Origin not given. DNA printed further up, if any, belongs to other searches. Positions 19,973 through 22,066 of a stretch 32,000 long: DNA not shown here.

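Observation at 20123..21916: Stand-alone catalytic-SDR + pseudo-SDR protein resembling the CoA-ester-reducing half of bifunctional malonyl-CoA reductase, with a non-canonical active-site motif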

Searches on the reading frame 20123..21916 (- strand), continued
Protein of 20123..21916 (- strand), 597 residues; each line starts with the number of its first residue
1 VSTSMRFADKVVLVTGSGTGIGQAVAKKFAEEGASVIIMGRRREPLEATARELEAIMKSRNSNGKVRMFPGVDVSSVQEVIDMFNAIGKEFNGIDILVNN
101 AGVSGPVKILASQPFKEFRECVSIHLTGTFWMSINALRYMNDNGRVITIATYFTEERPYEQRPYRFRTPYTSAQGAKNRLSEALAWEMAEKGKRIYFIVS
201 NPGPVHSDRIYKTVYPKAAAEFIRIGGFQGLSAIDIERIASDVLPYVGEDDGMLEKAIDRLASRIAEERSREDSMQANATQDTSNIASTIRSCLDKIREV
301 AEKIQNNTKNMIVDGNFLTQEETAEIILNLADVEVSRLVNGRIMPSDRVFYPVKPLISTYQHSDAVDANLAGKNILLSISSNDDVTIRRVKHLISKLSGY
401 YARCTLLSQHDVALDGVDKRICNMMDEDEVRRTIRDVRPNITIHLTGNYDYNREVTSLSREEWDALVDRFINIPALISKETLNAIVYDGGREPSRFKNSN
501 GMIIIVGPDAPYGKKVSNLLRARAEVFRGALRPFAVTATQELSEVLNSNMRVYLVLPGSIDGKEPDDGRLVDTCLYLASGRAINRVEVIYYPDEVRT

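Call 11: find_homologous_proteins(query=window:20123-21916:-, max_evalue=0.00001)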
Query window:20123-21916:- (597 aa): 4553 proteins with E <= 0.00001 among 8000 candidates; the best 120 are listed.
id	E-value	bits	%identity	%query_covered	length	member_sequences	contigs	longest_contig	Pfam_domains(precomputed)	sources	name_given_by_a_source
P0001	0.0e+0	1313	100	99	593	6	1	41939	PF08659.17,PF13561.13,PF00106.32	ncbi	-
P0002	0.0e+0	1265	96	99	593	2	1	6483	PF08659.17,PF13561.13,PF00106.32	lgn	-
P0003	0.0e+0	1212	92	99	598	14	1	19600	PF08659.17,PF13561.13,PF00106.32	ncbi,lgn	-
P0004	0.0e+0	1110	88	97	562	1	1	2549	PF08659.17,PF13561.13,PF00106.32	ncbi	ncbi:MAG: SDR family oxidoreductase [Candidatus Nitrosocaldus sp.]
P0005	0.0e+0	1103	83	99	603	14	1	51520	PF08659.17,PF13561.13,PF00106.32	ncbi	ncbi:MAG: SDR family oxidoreductase [Candidatus Nitrosocaldus sp.]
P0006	0.0e+0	1077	81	99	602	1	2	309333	PF08659.17,PF13561.13,PF00106.32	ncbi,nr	ncbi:MAG: SDR family oxidoreductase [Candidatus Nitrosocaldus sp.]|nr:SDR family oxidoreductase [Can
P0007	0.0e+0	1075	81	99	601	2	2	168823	PF08659.17,PF13561.13,PF00106.32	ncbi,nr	ncbi:MAG: SDR family oxidoreductase [Candidatus Nitrosocaldus sp.]|nr:SDR family oxidoreductase [Can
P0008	0.0e+0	1050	80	99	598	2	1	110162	PF08659.17,PF13561.13,PF00106.32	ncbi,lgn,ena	-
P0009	1.4e-274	930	71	100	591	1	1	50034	PF08659.17,PF13561.13,PF00106.32,PF01370.28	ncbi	-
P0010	1.7e-273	926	71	100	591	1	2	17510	PF08659.17,PF13561.13,PF00106.32,PF01370.28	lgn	-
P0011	1.3e-271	920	71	100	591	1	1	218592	PF08659.17,PF13561.13,PF00106.32,PF01370.28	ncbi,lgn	-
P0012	1.4e-271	920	70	99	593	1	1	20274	PF08659.17,PF13561.13,PF00106.32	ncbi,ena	-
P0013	1.5e-271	920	71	100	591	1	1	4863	PF08659.17,PF02719.22,PF13561.13,PF00106.32,PF01370.28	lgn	-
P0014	4.1e-269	912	71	100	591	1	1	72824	PF08659.17,PF13561.13,PF00106.32,PF01370.28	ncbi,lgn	-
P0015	1.2e-268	910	70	99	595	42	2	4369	PF08659.17,PF13561.13,PF00106.32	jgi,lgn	jgi:NAD(P)-dependent dehydrogenase (short-subunit alcohol dehydrogenase family)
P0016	1.3e-256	870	68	99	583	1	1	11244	PF08659.17,PF13561.13,PF00106.32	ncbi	-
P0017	3.5e-251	852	66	99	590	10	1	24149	PF08659.17,PF13561.13,PF00106.32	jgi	jgi:NAD(P)-dependent dehydrogenase (short-subunit alcohol dehydrogenase family)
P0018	2.3e-250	850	65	99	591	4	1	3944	PF08659.17,PF13561.13,PF00106.32,PF01370.28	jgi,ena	-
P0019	6.0e-220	749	59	99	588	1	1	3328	PF08659.17,PF13561.13,PF00106.32,PF01370.28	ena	-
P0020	2.5e-217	741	59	99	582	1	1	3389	PF08659.17,PF13561.13,PF00106.32,PF01370.28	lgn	-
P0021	1.7e-216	738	56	100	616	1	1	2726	PF08659.17,PF13561.13,PF00106.32,PF01370.28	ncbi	ncbi:MAG: SDR family NAD(P)-dependent oxidoreductase, partial [Nitrososphaerales archaeon]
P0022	6.0e-216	736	57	100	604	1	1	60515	PF08659.17,PF13561.13,PF00106.32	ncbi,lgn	-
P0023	8.8e-214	729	59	99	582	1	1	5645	PF08659.17,PF13561.13,PF00106.32,PF01370.28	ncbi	-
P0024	2.3e-213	728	56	100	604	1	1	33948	PF08659.17,PF13561.13,PF00106.32,PF01370.28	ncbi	-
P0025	6.1e-213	726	56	100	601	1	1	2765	PF08659.17,PF13561.13,PF00106.32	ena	-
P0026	8.1e-213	726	56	99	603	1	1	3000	PF08659.17,PF13561.13,PF00106.32,PF01370.28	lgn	-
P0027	1.0e-212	726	57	99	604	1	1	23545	PF08659.17,PF13561.13,PF00106.32,PF01370.28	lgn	-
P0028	2.6e-212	724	55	100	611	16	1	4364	PF08659.17,PF13561.13,PF00106.32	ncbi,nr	ncbi:MAG TPA: SDR family oxidoreductase, partial [Nitrososphaerales archaeon]|nr:SDR family oxidored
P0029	2.6e-212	724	56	99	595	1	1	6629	PF08659.17,PF13561.13,PF00106.32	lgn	-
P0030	3.0e-212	724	56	100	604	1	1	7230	PF08659.17,PF13561.13,PF00106.32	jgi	jgi:NAD(P)-dependent dehydrogenase (short-subunit alcohol dehydrogenase family)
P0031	3.7e-212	724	59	99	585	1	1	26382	PF08659.17,PF13561.13,PF00106.32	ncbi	-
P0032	4.2e-212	723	55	100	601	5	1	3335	PF08659.17,PF13561.13,PF00106.32,PF01370.28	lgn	-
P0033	1.2e-211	722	56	100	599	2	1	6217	PF08659.17,PF13561.13,PF00106.32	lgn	-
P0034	1.2e-211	722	55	99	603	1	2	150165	PF08659.17,PF13561.13,PF00106.32,PF01370.28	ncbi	-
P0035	1.7e-211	721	55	99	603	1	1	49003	PF08659.17,PF13561.13,PF00106.32,PF01370.28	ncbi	-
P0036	2.9e-211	721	55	100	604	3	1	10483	PF08659.17,PF13561.13,PF00106.32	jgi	-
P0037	3.7e-211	720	56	100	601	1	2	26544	PF08659.17,PF13561.13,PF00106.32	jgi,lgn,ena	-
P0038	4.1e-211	720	56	100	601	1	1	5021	PF08659.17,PF13561.13,PF00106.32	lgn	-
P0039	6.9e-211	719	55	99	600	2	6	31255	PF08659.17,PF13561.13,PF00106.32,PF01370.28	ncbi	ncbi:MAG: SDR family NAD(P)-dependent oxidoreductase [Nitrososphaerales archaeon]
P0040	7.9e-211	719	55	100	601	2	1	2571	PF08659.17,PF13561.13,PF00106.32,PF01370.28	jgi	-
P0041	1.3e-210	718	55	99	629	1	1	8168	PF08659.17,PF13561.13,PF00106.32,PF01370.28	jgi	jgi:NAD(P)-dependent dehydrogenase (short-subunit alcohol dehydrogenase family)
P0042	2.1e-210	718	58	99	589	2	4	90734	PF08659.17,PF13561.13,PF00106.32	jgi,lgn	jgi:NAD(P)-dependent dehydrogenase (short-subunit alcohol dehydrogenase family)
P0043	5.9e-210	716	55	100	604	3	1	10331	PF08659.17,PF13561.13,PF00106.32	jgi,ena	-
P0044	7.0e-210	716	55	100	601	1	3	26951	PF08659.17,PF13561.13,PF00106.32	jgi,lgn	jgi:NAD(P)-dependent dehydrogenase (short-subunit alcohol dehydrogenase family)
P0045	5.4e-209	713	57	99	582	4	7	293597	PF08659.17,PF13561.13,PF00106.32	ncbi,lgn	ncbi:MAG: SDR family NAD(P)-dependent oxidoreductase [Candidatus Nitrosocaldaceae archaeon]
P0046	5.0e-208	710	56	99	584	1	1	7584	PF08659.17,PF13561.13,PF00106.32,PF01370.28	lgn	-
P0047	2.4e-207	708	55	99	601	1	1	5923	PF08659.17,PF13561.13,PF00106.32,PF01370.28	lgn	-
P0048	4.1e-207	707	54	100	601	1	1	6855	PF08659.17,PF13561.13,PF00106.32,PF01370.28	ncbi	-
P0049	8.3e-207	706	56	99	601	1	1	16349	PF08659.17,PF13561.13,PF00106.32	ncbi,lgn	ncbi:MAG: SDR family NAD(P)-dependent oxidoreductase [Nitrososphaerales archaeon]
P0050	1.5e-206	705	54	99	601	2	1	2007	PF08659.17,PF13561.13,PF00106.32,PF01370.28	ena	-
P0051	5.9e-206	703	53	99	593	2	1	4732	PF08659.17,PF13561.13,PF00106.32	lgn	-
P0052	1.0e-203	696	53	99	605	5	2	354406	PF08659.17,PF13561.13,PF00106.32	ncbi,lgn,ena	-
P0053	3.6e-202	691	54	99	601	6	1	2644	PF08659.17,PF13561.13,PF00106.32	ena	-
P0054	6.7e-202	690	53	100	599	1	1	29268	PF08659.17,PF13561.13,PF00106.32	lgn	-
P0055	4.5e-199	680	53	99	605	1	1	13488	PF08659.17,PF13561.13,PF00106.32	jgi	jgi:NAD(P)-dependent dehydrogenase (short-subunit alcohol dehydrogenase family)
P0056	5.3e-198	677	53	99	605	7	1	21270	PF08659.17,PF13561.13,PF00106.32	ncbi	ncbi:MAG: SDR family NAD(P)-dependent oxidoreductase [Nitrososphaera sp.]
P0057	5.8e-198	677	52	100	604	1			PF08659.17,PF13561.13,PF00106.32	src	-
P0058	8.2e-198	676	52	99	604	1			PF08659.17,PF13561.13,PF00106.32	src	-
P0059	1.0e-197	676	53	99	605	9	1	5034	PF08659.17,PF13561.13,PF00106.32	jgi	jgi:NAD(P)-dependent dehydrogenase (short-subunit alcohol dehydrogenase family)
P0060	1.9e-197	675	53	99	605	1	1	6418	PF08659.17,PF13561.13,PF00106.32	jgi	jgi:NAD(P)-dependent dehydrogenase (short-subunit alcohol dehydrogenase family)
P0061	2.2e-197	675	53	99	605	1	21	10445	PF08659.17,PF13561.13,PF00106.32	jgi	jgi:NAD(P)-dependent dehydrogenase (short-subunit alcohol dehydrogenase family)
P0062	2.6e-197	675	53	99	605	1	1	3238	PF08659.17,PF13561.13,PF00106.32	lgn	-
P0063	2.9e-197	674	53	99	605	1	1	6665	PF08659.17,PF13561.13,PF00106.32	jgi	jgi:NAD(P)-dependent dehydrogenase (short-subunit alcohol dehydrogenase family)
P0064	3.0e-197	674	53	99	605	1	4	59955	PF08659.17,PF13561.13,PF00106.32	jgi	jgi:NAD(P)-dependent dehydrogenase (short-subunit alcohol dehydrogenase family)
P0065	4.4e-197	674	53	99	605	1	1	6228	PF08659.17,PF13561.13,PF00106.32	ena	-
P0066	8.9e-197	673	53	99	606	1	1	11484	PF08659.17,PF13561.13,PF00106.32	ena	-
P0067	8.9e-197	673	53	99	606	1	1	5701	PF08659.17,PF13561.13,PF00106.32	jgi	jgi:NAD(P)-dependent dehydrogenase (short-subunit alcohol dehydrogenase family)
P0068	9.6e-197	673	53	99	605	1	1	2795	PF08659.17,PF13561.13,PF00106.32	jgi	jgi:NAD(P)-dependent dehydrogenase (short-subunit alcohol dehydrogenase family)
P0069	9.6e-197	673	53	99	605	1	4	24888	PF08659.17,PF13561.13,PF00106.32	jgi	jgi:NAD(P)-dependent dehydrogenase (short-subunit alcohol dehydrogenase family)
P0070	1.2e-196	672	53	99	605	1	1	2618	PF08659.17,PF13561.13,PF00106.32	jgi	jgi:NAD(P)-dependent dehydrogenase (short-subunit alcohol dehydrogenase family)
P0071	1.9e-196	672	53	99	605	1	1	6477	PF08659.17,PF13561.13,PF00106.32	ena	-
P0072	3.1e-196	671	53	99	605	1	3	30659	PF08659.17,PF13561.13,PF00106.32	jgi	jgi:NAD(P)-dependent dehydrogenase (short-subunit alcohol dehydrogenase family)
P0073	3.6e-196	671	52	99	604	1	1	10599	PF08659.17,PF13561.13,PF00106.32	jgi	jgi:NAD(P)-dependent dehydrogenase (short-subunit alcohol dehydrogenase family)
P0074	4.9e-196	670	52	99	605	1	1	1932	PF08659.17,PF13561.13,PF00106.32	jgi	jgi:NAD(P)-dependent dehydrogenase (short-subunit alcohol dehydrogenase family)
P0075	5.0e-196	670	52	99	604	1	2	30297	PF08659.17,PF13561.13,PF00106.32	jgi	jgi:NAD(P)-dependent dehydrogenase (short-subunit alcohol dehydrogenase family)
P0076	5.9e-196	670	53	99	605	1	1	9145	PF08659.17,PF13561.13,PF00106.32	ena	-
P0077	5.9e-196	670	53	99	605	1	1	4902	PF08659.17,PF13561.13,PF00106.32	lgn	-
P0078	6.8e-196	670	52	99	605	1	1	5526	PF08659.17,PF13561.13,PF00106.32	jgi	jgi:NAD(P)-dependent dehydrogenase (short-subunit alcohol dehydrogenase family)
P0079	7.1e-196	670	52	99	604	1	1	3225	PF08659.17,PF13561.13,PF00106.32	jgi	jgi:NAD(P)-dependent dehydrogenase (short-subunit alcohol dehydrogenase family)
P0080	8.0e-196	670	53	99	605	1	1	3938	PF08659.17,PF13561.13,PF00106.32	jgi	jgi:NAD(P)-dependent dehydrogenase (short-subunit alcohol dehydrogenase family)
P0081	8.4e-196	670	52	99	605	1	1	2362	PF08659.17,PF13561.13,PF00106.32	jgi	jgi:NAD(P)-dependent dehydrogenase (short-subunit alcohol dehydrogenase family)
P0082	8.4e-196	670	52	99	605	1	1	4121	PF08659.17,PF13561.13,PF00106.32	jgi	jgi:NAD(P)-dependent dehydrogenase (short-subunit alcohol dehydrogenase family)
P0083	8.8e-196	670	53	99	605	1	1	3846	PF08659.17,PF13561.13,PF00106.32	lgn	-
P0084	9.6e-196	669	53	99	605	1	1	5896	PF08659.17,PF13561.13,PF00106.32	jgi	jgi:NAD(P)-dependent dehydrogenase (short-subunit alcohol dehydrogenase family)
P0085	9.6e-196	669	53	99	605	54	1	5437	PF08659.17,PF13561.13,PF00106.32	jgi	jgi:NAD(P)-dependent dehydrogenase (short-subunit alcohol dehydrogenase family)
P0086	1.0e-195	669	53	99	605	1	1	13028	PF08659.17,PF13561.13,PF00106.32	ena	-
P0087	1.3e-195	669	53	99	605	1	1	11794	PF08659.17,PF13561.13,PF00106.32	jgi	jgi:NAD(P)-dependent dehydrogenase (short-subunit alcohol dehydrogenase family)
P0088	1.4e-195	669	53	99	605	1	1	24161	PF08659.17,PF13561.13,PF00106.32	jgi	jgi:NAD(P)-dependent dehydrogenase (short-subunit alcohol dehydrogenase family)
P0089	1.5e-195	669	53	99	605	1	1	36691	PF08659.17,PF13561.13,PF00106.32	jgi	jgi:NAD(P)-dependent dehydrogenase (short-subunit alcohol dehydrogenase family)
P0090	1.7e-195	669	53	99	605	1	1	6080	PF08659.17,PF13561.13,PF00106.32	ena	-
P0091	1.8e-195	669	51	100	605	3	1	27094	PF08659.17,PF13561.13,PF00106.32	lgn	-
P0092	1.9e-195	669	53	99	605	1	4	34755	PF08659.17,PF13561.13,PF00106.32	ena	-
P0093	1.9e-195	669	53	99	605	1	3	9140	PF08659.17,PF13561.13,PF00106.32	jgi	jgi:NAD(P)-dependent dehydrogenase (short-subunit alcohol dehydrogenase family)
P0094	1.9e-195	669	53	99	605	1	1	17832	PF08659.17,PF13561.13,PF00106.32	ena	-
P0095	2.0e-195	668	52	99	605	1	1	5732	PF08659.17,PF13561.13,PF00106.32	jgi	jgi:NAD(P)-dependent dehydrogenase (short-subunit alcohol dehydrogenase family)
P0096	2.6e-195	668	52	99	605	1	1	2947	PF08659.17,PF13561.13,PF00106.32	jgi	jgi:NAD(P)-dependent dehydrogenase (short-subunit alcohol dehydrogenase family)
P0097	2.7e-195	668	53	99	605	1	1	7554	PF08659.17,PF13561.13,PF00106.32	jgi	jgi:NAD(P)-dependent dehydrogenase (short-subunit alcohol dehydrogenase family)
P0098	2.8e-195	668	52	99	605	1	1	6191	PF08659.17,PF13561.13,PF00106.32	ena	-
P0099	2.8e-195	668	53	99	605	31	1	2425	PF08659.17,PF13561.13,PF00106.32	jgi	jgi:NAD(P)-dependent dehydrogenase (short-subunit alcohol dehydrogenase family)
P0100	3.3e-195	668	53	99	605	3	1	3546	PF08659.17,PF13561.13,PF00106.32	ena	-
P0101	4.6e-195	667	52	99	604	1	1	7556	PF08659.17,PF13561.13,PF00106.32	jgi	jgi:NAD(P)-dependent dehydrogenase (short-subunit alcohol dehydrogenase family)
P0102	4.7e-195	667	52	99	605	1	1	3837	PF08659.17,PF13561.13,PF00106.32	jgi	jgi:NAD(P)-dependent dehydrogenase (short-subunit alcohol dehydrogenase family)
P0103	4.8e-195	667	52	99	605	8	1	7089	PF08659.17,PF13561.13,PF00106.32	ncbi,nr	ncbi:MAG: SDR family oxidoreductase [Thermoproteota archaeon]|nr:SDR family oxidoreductase [Thermopr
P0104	5.8e-195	667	53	99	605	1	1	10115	PF08659.17,PF13561.13,PF00106.32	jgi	jgi:NAD(P)-dependent dehydrogenase (short-subunit alcohol dehydrogenase family)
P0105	6.2e-195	667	53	99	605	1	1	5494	PF08659.17,PF13561.13,PF00106.32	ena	-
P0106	6.2e-195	667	53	99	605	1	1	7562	PF08659.17,PF13561.13,PF00106.32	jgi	jgi:NAD(P)-dependent dehydrogenase (short-subunit alcohol dehydrogenase family)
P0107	6.5e-195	667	53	99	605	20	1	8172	PF08659.17,PF13561.13,PF00106.32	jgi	jgi:NAD(P)-dependent dehydrogenase (short-subunit alcohol dehydrogenase family)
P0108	6.9e-195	667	52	99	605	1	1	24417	PF08659.17,PF13561.13,PF00106.32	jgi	jgi:NAD(P)-dependent dehydrogenase (short-subunit alcohol dehydrogenase family)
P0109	7.0e-195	667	52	99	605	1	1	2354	PF08659.17,PF13561.13,PF00106.32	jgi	jgi:NAD(P)-dependent dehydrogenase (short-subunit alcohol dehydrogenase family)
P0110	7.6e-195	666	52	99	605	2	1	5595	PF08659.17,PF13561.13,PF00106.32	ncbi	-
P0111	7.8e-195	666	53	99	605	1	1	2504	PF08659.17,PF13561.13,PF00106.32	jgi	jgi:NAD(P)-dependent dehydrogenase (short-subunit alcohol dehydrogenase family)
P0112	8.4e-195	666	51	99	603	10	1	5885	PF08659.17,PF13561.13,PF00106.32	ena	-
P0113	9.4e-195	666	53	99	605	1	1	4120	PF08659.17,PF13561.13,PF00106.32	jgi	jgi:NAD(P)-dependent dehydrogenase (short-subunit alcohol dehydrogenase family)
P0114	9.7e-195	666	53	99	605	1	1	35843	PF08659.17,PF13561.13,PF00106.32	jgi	jgi:NAD(P)-dependent dehydrogenase (short-subunit alcohol dehydrogenase family)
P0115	9.9e-195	666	53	99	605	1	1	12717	PF08659.17,PF13561.13,PF00106.32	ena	-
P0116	1.1e-194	666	52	99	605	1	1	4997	PF08659.17,PF13561.13,PF00106.32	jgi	jgi:NAD(P)-dependent dehydrogenase (short-subunit alcohol dehydrogenase family)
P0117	1.1e-194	666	52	99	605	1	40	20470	PF08659.17,PF13561.13,PF00106.32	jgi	jgi:NAD(P)-dependent dehydrogenase (short-subunit alcohol dehydrogenase family)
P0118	1.1e-194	666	52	99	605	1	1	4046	PF08659.17,PF13561.13,PF00106.32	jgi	jgi:NAD(P)-dependent dehydrogenase (short-subunit alcohol dehydrogenase family)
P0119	1.2e-194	666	52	99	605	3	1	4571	PF08659.17,PF13561.13,PF00106.32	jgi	jgi:NAD(P)-dependent dehydrogenase (short-subunit alcohol dehydrogenase family)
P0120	1.3e-194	666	53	99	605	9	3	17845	PF08659.17,PF13561.13,PF00106.32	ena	-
